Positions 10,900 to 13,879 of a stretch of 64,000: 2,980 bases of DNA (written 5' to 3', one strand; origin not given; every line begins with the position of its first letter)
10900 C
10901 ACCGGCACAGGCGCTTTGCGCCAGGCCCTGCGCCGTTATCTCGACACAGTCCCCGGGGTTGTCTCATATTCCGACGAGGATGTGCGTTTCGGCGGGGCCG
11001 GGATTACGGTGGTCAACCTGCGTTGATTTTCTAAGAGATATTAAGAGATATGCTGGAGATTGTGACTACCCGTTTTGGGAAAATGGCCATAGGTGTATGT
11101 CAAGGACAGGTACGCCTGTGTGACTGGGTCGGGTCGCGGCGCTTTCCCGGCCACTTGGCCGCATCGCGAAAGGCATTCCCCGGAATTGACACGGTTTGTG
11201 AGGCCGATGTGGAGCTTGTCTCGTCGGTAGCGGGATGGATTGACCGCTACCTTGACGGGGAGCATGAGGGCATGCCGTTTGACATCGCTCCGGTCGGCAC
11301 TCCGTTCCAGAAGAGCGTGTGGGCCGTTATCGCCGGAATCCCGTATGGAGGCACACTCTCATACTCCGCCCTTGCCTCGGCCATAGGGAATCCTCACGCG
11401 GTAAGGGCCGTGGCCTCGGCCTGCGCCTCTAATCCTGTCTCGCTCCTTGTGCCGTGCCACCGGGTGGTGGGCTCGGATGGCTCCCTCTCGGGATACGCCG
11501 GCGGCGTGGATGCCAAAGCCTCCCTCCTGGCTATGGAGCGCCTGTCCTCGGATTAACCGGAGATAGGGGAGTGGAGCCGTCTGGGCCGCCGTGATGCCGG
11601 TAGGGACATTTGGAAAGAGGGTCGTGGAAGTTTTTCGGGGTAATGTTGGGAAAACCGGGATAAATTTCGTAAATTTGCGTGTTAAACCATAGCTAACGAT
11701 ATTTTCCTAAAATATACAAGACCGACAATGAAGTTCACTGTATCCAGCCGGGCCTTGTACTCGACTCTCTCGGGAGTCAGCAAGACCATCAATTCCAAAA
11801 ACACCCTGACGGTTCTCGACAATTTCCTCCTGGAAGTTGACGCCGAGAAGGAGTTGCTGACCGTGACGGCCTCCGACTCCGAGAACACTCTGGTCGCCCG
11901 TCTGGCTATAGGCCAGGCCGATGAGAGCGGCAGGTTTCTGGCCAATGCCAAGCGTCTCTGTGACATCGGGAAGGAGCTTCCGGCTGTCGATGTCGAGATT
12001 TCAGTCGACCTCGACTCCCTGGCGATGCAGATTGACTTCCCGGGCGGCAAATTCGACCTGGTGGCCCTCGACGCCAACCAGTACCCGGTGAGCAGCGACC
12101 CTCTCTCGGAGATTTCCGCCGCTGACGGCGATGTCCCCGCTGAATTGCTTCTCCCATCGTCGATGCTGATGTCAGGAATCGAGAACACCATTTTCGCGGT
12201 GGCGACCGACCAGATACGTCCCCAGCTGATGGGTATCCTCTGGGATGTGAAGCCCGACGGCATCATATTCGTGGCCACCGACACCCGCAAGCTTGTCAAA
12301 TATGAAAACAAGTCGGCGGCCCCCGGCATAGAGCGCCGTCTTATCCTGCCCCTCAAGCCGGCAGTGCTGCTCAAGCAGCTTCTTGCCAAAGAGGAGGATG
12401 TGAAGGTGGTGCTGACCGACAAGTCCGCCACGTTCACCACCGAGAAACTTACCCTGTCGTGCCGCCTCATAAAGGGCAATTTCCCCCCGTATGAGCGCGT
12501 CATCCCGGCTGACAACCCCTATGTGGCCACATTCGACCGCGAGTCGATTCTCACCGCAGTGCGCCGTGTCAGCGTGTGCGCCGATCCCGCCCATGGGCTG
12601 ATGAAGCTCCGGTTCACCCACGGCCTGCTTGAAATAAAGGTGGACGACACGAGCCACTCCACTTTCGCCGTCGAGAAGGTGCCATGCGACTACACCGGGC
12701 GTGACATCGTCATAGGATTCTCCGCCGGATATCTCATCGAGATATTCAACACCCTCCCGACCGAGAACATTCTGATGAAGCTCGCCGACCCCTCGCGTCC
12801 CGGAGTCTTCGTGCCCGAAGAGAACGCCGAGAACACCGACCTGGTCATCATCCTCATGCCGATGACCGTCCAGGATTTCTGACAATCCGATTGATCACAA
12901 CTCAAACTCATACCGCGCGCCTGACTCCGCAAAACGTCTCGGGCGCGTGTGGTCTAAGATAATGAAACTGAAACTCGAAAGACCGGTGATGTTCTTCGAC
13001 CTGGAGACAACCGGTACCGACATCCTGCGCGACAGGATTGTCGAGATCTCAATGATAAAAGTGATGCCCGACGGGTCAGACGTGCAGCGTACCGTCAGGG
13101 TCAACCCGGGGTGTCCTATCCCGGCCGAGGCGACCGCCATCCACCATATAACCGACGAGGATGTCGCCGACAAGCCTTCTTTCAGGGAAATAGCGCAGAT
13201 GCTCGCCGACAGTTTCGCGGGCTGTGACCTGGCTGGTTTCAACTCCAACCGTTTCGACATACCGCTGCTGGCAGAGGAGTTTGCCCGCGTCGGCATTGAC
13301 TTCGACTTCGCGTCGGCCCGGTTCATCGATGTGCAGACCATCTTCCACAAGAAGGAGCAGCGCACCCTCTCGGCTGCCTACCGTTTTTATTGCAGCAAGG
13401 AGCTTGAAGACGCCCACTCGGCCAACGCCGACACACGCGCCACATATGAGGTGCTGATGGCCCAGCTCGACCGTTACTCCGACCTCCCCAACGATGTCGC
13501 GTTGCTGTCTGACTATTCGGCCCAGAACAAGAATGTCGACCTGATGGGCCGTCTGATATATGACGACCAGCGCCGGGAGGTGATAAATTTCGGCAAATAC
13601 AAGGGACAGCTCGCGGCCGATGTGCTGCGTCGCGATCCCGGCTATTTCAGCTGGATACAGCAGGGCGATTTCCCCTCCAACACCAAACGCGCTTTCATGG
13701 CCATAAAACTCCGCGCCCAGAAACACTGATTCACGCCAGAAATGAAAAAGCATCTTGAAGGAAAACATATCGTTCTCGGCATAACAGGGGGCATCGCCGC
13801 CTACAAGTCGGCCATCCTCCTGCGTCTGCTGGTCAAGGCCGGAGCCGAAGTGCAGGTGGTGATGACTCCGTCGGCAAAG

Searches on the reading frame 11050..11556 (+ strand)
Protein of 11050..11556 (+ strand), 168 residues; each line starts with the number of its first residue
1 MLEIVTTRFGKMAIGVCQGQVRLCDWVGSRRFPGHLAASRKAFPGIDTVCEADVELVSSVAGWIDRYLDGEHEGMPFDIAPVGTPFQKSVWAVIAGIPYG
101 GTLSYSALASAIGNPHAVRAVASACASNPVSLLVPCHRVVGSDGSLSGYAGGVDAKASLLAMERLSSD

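Call 62: search_protein_families(library=pfam, proteins=[window:11050-11556:+], max_evalue=0.001)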
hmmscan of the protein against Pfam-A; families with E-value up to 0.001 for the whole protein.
window:11050-11556:+ (168 aa): 1 family
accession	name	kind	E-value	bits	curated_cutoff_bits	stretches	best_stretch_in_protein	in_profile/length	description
PF01035.26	DNA_binding_1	-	8.5e-33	112.5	27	1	85-164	1-80/81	6-O-methylguanine DNA methyltransferase, DNA binding domain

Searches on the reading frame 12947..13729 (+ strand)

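Call 62: search_protein_families(library=pfam, proteins=[window:12947-13729:+], max_evalue=0.001)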
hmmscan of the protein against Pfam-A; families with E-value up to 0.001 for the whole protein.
window:12947-13729:+ (260 aa): 4 families
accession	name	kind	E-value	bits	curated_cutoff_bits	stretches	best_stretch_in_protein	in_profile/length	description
PF00929.31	RNase_T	-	3e-20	73.8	24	1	16-170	2-164/164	Exonuclease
PF20600.3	ExoX-like_C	-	6.1e-07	29.2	26.5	1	213-237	1-25/30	Exodeoxyribonuclease X-like C-terminal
PF13482.12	RNase_H_2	-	5.8e-06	26.8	22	1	15-139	1-102/165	RNase_H superfamily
PF16473.11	Rv2179c-like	-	0.00055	20.1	27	0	98-167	104-170/177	3'-5' exoribonuclease Rv2179c-like domain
